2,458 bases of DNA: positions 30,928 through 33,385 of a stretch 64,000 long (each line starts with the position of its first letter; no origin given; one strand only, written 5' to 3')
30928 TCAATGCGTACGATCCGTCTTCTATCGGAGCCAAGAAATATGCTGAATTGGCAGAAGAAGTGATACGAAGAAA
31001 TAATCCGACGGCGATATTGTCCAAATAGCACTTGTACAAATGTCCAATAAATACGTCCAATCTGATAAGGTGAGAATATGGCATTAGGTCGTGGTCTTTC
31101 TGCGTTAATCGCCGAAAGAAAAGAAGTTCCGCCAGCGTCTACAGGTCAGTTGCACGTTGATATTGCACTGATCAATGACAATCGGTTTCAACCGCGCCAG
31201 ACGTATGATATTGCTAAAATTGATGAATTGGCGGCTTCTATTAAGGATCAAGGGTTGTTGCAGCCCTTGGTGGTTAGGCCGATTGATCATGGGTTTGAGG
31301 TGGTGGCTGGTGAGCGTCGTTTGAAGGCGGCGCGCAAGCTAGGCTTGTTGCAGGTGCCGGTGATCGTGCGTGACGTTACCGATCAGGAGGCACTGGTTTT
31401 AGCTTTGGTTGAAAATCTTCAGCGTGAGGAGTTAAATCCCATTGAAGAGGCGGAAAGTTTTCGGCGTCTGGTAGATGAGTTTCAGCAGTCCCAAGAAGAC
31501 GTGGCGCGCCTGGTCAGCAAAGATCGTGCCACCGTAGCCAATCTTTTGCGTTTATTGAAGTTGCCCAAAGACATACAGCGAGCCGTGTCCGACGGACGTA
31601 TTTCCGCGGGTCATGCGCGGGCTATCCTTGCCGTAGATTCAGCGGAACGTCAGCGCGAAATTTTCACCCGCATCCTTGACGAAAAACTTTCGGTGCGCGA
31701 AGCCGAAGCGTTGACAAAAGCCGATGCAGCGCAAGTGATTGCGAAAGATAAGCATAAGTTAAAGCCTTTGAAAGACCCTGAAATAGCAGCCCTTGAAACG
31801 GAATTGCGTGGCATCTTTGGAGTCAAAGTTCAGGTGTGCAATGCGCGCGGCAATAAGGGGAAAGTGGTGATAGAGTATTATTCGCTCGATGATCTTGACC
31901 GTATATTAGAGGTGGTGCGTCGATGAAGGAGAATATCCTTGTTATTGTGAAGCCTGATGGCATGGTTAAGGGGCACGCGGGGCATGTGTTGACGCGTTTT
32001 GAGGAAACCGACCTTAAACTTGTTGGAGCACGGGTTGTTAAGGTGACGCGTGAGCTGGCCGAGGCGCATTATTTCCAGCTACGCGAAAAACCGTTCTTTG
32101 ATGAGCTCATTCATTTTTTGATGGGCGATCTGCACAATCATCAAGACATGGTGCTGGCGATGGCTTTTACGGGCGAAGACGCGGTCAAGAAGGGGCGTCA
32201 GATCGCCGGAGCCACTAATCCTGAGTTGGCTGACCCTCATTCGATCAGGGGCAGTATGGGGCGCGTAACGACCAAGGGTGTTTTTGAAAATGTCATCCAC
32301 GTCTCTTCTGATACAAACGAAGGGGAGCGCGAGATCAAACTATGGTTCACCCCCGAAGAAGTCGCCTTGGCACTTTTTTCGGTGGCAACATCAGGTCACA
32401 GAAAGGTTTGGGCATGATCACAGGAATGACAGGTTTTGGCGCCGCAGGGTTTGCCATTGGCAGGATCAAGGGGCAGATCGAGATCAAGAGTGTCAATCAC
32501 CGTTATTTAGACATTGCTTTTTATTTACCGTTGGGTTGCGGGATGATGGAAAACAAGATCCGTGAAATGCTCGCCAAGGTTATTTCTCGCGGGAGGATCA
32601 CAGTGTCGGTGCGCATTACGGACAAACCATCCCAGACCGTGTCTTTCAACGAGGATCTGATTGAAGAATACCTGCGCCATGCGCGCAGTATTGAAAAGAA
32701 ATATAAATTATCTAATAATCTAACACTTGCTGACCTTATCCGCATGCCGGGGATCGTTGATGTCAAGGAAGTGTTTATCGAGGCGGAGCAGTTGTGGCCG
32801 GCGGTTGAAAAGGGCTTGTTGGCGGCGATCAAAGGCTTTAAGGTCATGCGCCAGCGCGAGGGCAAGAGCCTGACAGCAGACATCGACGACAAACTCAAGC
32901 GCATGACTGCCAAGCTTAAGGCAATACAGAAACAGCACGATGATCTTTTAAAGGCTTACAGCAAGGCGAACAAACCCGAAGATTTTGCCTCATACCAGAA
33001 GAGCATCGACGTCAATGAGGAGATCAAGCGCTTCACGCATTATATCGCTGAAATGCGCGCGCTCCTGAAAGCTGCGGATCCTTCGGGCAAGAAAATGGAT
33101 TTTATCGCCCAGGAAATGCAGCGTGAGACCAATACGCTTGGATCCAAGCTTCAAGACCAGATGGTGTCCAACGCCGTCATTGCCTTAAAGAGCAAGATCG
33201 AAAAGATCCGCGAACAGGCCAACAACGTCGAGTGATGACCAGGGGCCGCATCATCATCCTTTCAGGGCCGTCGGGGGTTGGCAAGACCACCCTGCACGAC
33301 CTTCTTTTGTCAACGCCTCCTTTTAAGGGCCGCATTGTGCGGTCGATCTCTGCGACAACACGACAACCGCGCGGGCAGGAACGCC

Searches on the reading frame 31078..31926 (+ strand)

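Call 38: search_protein_families(library=pfam, proteins=[window:31078-31926:+], max_evalue=0.0001)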
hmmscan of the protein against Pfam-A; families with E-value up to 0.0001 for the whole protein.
window:31078-31926:+ (282 aa): 3 families
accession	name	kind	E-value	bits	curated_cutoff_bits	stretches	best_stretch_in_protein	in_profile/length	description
PF17762.8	HTH_ParB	-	5.9e-34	116.7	22.6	1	117-215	1-99/102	ParB HTH domain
PF02195.25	ParB_N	-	1.4e-30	105.6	26.3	1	26-115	5-95/95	ParB N-terminal domain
PF23552.2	ParB_C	-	1.6e-14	53.5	23.8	1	232-279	1-48/50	ParB dimerisation domain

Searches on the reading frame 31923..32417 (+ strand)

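Call 38: search_protein_families(library=pfam, proteins=[window:31923-32417:+], max_evalue=0.0001)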
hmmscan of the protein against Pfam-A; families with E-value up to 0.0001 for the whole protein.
window:31923-32417:+ (164 aa): 1 family
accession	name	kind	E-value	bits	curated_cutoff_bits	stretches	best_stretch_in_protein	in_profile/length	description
PF00334.24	NDK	-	1.4e-36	125.8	27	1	4-147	2-135/135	Nucleoside diphosphate kinase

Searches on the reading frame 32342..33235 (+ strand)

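Call 38: search_protein_families(library=pfam, proteins=[window:32342-33235:+], max_evalue=0.0001)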
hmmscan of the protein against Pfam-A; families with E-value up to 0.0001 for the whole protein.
window:32342-33235:+ (297 aa): 2 families
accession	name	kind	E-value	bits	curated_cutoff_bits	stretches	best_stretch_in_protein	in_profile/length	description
PF03755.18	YicC-like_N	-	2.5e-39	135.6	25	1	26-178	1-155/156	Endoribonuclease YicC-like, N-terminal region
PF08340.16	YicC-like_C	-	3e-30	105.2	27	1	191-297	12-120/120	Endoribonuclease YicC-like, C-terminal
